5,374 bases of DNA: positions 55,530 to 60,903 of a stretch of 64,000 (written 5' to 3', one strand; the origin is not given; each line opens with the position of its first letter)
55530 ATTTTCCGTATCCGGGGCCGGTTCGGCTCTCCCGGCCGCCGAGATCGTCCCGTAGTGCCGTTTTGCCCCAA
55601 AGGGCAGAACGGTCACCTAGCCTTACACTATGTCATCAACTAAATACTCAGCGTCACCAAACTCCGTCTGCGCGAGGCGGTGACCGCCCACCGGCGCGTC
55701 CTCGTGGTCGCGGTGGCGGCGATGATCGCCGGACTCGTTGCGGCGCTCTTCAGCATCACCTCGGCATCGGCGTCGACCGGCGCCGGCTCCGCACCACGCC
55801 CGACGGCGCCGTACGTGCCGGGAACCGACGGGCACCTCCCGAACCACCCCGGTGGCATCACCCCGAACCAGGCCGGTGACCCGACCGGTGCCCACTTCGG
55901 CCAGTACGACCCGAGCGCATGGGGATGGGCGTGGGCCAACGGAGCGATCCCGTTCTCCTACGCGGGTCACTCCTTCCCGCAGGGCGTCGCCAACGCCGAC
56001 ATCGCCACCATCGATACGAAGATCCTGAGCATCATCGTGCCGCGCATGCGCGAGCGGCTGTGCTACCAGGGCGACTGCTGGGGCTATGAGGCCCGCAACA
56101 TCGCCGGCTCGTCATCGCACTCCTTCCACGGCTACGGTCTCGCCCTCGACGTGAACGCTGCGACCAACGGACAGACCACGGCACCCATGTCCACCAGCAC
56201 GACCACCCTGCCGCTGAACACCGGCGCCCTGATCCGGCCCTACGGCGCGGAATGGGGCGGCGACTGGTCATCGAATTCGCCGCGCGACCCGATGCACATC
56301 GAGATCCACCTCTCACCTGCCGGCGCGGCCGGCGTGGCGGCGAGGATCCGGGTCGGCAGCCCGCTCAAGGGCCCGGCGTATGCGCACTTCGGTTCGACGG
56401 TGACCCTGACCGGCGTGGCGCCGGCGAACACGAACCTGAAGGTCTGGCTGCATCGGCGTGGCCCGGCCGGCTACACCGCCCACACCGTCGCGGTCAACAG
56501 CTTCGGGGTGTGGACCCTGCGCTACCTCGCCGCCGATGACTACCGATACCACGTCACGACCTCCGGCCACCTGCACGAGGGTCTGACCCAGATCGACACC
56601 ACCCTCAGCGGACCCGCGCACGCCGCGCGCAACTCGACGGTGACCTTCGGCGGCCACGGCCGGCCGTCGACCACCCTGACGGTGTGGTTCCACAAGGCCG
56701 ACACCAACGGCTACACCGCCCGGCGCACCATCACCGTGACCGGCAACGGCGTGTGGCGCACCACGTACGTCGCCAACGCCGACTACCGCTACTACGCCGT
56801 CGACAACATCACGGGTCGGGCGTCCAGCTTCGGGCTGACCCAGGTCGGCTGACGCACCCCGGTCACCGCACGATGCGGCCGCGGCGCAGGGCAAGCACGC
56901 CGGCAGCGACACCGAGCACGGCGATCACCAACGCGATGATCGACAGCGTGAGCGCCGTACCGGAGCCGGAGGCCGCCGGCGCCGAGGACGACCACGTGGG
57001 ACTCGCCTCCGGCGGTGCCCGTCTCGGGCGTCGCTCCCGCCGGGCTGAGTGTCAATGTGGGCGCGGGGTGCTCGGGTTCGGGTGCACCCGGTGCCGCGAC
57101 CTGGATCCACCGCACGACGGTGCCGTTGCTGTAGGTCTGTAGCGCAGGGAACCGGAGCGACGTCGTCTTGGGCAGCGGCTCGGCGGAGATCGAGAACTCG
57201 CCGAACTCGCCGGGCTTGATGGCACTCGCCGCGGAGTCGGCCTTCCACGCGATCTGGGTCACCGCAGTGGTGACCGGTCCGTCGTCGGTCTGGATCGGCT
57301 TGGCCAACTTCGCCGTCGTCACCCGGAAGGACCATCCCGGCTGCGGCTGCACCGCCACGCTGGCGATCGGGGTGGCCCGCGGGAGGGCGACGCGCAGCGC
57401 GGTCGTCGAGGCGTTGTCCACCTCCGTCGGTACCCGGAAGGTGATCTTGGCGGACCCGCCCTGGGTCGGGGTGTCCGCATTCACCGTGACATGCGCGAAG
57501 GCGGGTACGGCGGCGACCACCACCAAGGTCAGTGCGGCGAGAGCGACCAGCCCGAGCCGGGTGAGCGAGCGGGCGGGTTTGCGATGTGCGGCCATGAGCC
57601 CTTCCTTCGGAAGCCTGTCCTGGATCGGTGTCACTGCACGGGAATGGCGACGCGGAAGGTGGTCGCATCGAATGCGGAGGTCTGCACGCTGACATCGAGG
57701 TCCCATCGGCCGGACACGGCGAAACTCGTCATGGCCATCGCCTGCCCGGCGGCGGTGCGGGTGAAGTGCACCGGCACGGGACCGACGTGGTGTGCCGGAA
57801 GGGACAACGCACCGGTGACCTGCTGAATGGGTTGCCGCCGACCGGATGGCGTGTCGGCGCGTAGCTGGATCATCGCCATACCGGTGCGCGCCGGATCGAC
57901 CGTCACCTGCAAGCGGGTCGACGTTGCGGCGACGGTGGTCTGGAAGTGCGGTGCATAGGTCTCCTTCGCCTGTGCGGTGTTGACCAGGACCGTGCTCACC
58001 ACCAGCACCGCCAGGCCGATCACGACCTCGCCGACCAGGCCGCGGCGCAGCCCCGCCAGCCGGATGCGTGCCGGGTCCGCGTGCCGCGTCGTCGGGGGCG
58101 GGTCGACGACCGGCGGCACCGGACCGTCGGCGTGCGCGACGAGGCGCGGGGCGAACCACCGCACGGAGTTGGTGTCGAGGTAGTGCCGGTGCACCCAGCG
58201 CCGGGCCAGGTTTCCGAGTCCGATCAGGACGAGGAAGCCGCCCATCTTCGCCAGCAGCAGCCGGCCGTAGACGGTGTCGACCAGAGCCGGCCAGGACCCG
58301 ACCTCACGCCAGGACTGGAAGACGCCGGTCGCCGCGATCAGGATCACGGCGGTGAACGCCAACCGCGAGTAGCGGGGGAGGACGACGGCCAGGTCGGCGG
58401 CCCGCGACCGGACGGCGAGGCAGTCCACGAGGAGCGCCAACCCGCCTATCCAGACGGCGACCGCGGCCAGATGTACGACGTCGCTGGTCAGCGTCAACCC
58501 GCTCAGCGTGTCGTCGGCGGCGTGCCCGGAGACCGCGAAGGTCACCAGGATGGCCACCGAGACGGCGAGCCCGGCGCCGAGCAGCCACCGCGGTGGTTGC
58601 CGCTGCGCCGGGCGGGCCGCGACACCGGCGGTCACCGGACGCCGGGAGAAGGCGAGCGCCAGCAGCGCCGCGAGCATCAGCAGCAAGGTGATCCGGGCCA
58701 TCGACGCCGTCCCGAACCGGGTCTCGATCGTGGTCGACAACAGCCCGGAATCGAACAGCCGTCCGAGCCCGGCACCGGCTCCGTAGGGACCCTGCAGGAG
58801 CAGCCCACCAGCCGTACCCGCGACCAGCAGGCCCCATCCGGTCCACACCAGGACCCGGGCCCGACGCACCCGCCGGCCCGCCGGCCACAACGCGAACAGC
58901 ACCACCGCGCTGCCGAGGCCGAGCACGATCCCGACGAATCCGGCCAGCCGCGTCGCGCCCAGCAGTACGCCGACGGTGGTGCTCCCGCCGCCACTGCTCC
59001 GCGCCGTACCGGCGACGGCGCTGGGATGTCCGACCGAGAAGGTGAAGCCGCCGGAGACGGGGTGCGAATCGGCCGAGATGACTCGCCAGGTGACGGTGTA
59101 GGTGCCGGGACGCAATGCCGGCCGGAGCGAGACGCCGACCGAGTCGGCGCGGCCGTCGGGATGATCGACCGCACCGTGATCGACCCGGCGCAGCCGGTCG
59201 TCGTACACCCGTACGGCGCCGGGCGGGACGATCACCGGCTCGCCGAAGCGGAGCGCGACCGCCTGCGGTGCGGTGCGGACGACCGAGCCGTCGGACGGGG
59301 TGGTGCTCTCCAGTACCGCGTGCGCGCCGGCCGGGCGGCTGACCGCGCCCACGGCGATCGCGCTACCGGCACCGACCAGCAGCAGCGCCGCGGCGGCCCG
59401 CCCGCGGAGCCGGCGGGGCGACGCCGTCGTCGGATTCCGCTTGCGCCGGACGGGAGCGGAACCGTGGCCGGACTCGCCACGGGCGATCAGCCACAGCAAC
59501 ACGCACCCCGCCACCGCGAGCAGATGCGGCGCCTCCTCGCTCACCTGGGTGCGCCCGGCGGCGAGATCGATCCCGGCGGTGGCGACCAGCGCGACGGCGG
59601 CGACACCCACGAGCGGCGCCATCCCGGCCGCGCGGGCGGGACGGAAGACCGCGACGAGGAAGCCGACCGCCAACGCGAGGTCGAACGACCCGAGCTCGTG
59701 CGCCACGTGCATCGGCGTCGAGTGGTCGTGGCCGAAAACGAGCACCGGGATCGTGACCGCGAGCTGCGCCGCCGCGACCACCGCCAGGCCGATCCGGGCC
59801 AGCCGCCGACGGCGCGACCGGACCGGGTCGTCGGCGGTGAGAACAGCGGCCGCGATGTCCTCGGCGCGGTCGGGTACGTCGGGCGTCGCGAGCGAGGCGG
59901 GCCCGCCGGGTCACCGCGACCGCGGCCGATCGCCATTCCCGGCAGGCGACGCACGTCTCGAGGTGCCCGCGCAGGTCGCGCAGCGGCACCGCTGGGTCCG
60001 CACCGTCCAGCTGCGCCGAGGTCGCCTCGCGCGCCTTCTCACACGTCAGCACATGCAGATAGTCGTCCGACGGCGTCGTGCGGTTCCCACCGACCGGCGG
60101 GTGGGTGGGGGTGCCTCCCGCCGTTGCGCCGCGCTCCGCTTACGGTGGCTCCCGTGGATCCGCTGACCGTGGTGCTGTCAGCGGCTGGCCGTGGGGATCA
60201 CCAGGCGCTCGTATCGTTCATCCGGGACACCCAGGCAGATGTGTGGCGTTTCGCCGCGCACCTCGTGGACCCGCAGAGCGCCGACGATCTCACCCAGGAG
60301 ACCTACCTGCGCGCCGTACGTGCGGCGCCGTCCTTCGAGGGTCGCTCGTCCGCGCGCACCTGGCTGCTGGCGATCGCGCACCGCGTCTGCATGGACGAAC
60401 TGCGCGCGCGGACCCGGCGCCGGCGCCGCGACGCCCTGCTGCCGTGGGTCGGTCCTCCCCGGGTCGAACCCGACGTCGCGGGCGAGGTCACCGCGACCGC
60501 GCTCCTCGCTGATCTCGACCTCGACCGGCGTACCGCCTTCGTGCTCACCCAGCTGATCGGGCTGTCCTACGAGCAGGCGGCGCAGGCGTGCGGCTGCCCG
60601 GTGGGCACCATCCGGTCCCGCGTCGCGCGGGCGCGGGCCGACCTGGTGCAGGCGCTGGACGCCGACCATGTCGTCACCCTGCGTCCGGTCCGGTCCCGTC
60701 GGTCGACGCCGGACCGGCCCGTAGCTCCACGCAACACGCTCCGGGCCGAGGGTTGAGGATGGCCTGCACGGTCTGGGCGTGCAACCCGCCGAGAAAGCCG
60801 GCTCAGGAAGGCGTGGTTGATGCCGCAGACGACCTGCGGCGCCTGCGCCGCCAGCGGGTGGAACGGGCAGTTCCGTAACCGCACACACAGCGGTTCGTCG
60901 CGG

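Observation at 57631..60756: A SigC-like ECF sigma gene is divergent from a zf-HC2 anti-sigma whose reading frame runs uninterrupted into CopC-CopD, followed by YcnI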

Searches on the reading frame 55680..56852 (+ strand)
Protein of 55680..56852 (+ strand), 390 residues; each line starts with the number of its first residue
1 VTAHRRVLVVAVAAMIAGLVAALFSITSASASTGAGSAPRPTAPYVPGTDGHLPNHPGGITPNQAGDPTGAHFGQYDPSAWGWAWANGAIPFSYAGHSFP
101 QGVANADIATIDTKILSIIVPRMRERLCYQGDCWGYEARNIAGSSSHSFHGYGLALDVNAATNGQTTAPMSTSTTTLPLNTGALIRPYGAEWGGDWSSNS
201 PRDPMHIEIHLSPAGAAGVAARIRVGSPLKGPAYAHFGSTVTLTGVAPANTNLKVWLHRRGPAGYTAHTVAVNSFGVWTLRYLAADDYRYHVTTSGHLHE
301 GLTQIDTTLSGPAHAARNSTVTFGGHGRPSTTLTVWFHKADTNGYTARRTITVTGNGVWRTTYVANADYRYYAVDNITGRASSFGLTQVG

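Call 5: search_protein_families(library=pfam, max_evalue=0.01, proteins=[window:55680-56852:+])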
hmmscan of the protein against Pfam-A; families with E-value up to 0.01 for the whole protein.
window:55680-56852:+ (390 aa): 1 family
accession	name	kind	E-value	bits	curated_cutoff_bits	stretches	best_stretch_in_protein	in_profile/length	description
PF13539.11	Peptidase_M15_4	-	8e-11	42.8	25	1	143-209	2-70/70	D-alanyl-D-alanine carboxypeptidase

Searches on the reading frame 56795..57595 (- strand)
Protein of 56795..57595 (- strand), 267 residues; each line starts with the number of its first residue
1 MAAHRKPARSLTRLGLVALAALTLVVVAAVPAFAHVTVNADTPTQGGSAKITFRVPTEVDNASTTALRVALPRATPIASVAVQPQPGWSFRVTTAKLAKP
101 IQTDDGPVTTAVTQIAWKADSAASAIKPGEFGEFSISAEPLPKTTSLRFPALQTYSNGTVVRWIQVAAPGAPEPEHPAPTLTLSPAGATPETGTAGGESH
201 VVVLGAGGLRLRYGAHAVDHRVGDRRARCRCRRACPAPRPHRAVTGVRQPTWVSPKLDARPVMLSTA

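Call 5: search_protein_families(library=pfam, max_evalue=0.01, proteins=[window:56795-57595:-])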
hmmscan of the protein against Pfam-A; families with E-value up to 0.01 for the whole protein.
seq(267 aa): 1 family
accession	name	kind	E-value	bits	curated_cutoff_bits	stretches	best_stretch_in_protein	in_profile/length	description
PF07987.16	DUF1775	-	5.1e-48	163.6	25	1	35-183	1-146/146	Domain of unkown function (DUF1775)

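Call 6: search_protein_families(library=ncbifam, max_evalue=0.01, proteins=[window:56795-57595:-])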
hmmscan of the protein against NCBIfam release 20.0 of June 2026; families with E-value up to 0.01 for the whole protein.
seq(267 aa): 0 families

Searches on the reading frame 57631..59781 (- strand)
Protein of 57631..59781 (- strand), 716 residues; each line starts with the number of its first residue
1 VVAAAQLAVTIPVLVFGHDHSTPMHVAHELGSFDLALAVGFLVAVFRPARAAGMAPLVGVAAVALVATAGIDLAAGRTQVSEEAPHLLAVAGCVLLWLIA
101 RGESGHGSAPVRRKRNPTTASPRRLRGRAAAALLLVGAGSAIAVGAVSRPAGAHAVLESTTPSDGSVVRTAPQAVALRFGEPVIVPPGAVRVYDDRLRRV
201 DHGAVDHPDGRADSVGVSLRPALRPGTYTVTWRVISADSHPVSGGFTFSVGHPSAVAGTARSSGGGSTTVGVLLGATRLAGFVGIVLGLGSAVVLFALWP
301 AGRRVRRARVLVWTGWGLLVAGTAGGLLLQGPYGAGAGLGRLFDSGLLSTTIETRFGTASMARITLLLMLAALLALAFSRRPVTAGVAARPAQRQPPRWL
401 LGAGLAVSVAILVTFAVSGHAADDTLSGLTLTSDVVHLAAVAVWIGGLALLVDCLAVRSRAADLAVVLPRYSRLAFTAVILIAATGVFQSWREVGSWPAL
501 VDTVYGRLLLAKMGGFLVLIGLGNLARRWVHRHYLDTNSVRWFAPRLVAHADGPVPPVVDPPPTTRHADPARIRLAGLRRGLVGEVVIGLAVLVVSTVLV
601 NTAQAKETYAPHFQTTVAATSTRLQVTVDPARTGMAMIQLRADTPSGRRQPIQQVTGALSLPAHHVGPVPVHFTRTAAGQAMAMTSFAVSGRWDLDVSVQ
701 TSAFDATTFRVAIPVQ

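Call 5: search_protein_families(library=pfam, max_evalue=0.01, proteins=[window:57631-59781:-])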
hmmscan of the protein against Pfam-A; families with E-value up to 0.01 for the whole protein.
window:57631-59781:- (716 aa): 2 families
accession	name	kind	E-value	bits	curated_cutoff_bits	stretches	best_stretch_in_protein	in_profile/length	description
PF04234.18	CopC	-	2e-23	83.6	23.3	1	154-250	1-92/92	CopC domain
PF05425.18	CopD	-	5.2e-15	56.1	32.1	1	467-599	3-105/105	Copper resistance protein D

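Call 6: search_protein_families(library=ncbifam, max_evalue=0.01, proteins=[window:57631-59781:-])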
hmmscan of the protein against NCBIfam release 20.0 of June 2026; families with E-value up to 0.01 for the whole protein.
window:57631-59781:- (716 aa): 3 families
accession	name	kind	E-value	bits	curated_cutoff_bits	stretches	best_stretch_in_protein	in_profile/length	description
NF033808.0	copper_CopD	equivalog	3.5e-24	85.9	195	1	274-595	4-285/295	copper homeostasis membrane protein CopD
NF033814.1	copper_CopC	equivalog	8.6e-19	67.9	95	1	146-250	3-106/107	copper homeostasis periplasmic binding protein CopC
NF007636.0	PRK10301.1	equivalog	1e-12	48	129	1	147-250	20-123/124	CopC domain-containing protein YobA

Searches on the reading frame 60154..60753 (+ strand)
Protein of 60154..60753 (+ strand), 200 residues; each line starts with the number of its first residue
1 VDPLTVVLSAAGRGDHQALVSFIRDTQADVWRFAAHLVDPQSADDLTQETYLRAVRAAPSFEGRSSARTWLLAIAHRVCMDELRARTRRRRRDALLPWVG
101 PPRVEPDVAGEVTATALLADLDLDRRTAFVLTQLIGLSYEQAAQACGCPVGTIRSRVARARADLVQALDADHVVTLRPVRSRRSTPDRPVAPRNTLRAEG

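Call 5: search_protein_families(library=pfam, max_evalue=0.01, proteins=[window:60154-60753:+])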
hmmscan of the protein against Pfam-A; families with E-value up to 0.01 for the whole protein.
seq(200 aa): 6 families
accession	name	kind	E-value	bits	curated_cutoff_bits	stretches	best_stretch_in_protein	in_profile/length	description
PF04542.20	Sigma70_r2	-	5.4e-16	58.6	24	1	23-89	2-71/71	Sigma-70 region 2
PF08281.18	Sigma70_r4_2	-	1.3e-12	47.6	25.7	1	116-164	6-54/54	Sigma-70, region 4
PF04545.22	Sigma70_r4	-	0.00026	20.9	24.1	1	118-162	2-46/50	Sigma-70, region 4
PF07638.17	Sigma70_ECF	-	0.00051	20.4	21.1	0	44-91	50-99/185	ECF sigma factor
PF13384.12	HTH_23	-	0.0012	19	24.6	1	124-159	6-40/50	Homeodomain-like domain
PF22029.2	PhyR_sigma2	-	0.0088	16.5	27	0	32-76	10-55/55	Sigma2 domain of PhyR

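Call 6: search_protein_families(library=ncbifam, max_evalue=0.01, proteins=[window:60154-60753:+])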
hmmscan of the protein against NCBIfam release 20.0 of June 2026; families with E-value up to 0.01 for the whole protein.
seq(200 aa): 84 families (the best 25 are shown)
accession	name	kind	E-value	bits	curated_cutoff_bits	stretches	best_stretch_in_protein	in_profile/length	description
NF009187.0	PRK12535.1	equivalog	4.7e-49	166.7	290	1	8-171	17-185/197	RNA polymerase sigma factor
NF007231.0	PRK09649.1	equivalog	1.1e-48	165.5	219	1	7-172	14-182/185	RNA polymerase sigma factor SigC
NF009164.0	PRK12511.1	equivalog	1.2e-22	80.3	185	1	30-171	17-162/182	RNA polymerase sigma factor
NF007216.0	PRK09638.1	equivalog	1.9e-22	79.9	194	1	8-171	9-177/180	RNA polymerase sigma factor SigY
TIGR02939.1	RpoE_Sigma70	equivalog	4.6e-22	79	236.15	2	11-91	14-95/190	RNA polymerase sigma factor RpoE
NF009192.0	PRK12540.1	equivalog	2.1e-21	76.3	307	1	40-178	29-169/182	RNA polymerase sigma factor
TIGR02937.1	sigma70-ECF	superfamily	1.3e-20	73.6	42.9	2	18-92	2-77/165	sigma-70 family RNA polymerase sigma factor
NF009199.0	PRK12547.1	subfamily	1.5e-20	73.4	219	1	35-171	24-163/184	RNA polymerase sigma factor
NF007225.0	PRK09643.1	equivalog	1.8e-20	73.5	190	1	8-170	18-184/204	RNA polymerase sigma factor SigM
TIGR02983.1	SigE-fam_strep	subfamily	3.4e-19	69.3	141.55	1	15-169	4-159/162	SigE family RNA polymerase sigma factor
NF009166.1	PRK12513.1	equivalog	8.8e-19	68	206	1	11-171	16-189/193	RNA polymerase sigma factor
NF007227.0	PRK09645.1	subfamily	9.6e-19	68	202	1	12-168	8-170/177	sigma-70 family RNA polymerase sigma factor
NF006089.0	PRK08241.1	subfamily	1.1e-18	67.5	240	1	41-96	47-102/343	RNA polymerase subunit sigma-70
NF009171.0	PRK12518.1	equivalog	2.7e-18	66.5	208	1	9-171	19-187/191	RNA polymerase sigma factor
NF008888.0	PRK11922.1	equivalog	1.6e-17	63.9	204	2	9-91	22-105/231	RNA polymerase sigma factor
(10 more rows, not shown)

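Call 47: search_solved_structures(query=window:60154-60753:+, max_evalue=0.001)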
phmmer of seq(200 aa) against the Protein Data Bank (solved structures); distinct sequences matched with E-value up to 0.001: 22.
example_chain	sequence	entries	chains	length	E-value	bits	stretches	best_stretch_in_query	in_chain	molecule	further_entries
2o7g_A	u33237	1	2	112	3.9e-25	92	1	5-90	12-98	Probable RNA polymerase sigma-C factor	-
8z6g_B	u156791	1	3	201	1.7e-17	67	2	111-168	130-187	RNA polymerase sigma factor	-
6in7_B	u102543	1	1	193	1.7e-17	67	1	11-168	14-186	RNA polymerase sigma-H factor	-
2o8x_A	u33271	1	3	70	6.6e-17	65.2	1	112-171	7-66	Probable RNA polymerase sigma-C factor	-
5uxx_A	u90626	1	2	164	5.9e-16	62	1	41-171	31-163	RNA polymerase sigma factor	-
1or7_A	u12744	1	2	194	4.3e-15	59.2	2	119-163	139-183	RNA polymerase sigma-E factor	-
6jbq_F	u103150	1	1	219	6.9e-15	58.6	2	119-163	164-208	ECF RNA polymerase sigma-E factor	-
9m9d_F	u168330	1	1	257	5e-13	52.5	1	22-168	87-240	ECF RNA polymerase sigma factor SigE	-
9m9e_F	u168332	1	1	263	5.4e-13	52.4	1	22-168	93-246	ECF RNA polymerase sigma factor SigE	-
9m98_F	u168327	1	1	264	5.4e-13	52.4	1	22-168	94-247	ECF RNA polymerase sigma factor SigE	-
4cxf_A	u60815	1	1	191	5.6e-09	39.3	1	38-171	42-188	RNA POLYMERASE SIGMA FACTOR CNRH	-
4nqw_A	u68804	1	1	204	9.9e-09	38.5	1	9-169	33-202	ECF RNA polymerase sigma factor SigK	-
7qh5_A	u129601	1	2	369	2.5e-08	37.2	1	36-96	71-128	RNA polymerase sigma factor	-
6dv9_F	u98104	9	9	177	3.5e-08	36.7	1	17-160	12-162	ECF RNA polymerase sigma factor SigL | RNA polymerase sigma factor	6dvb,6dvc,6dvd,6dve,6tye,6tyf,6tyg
2h27_A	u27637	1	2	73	7e-08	35.7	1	119-163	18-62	RNA polymerase Sigma E factor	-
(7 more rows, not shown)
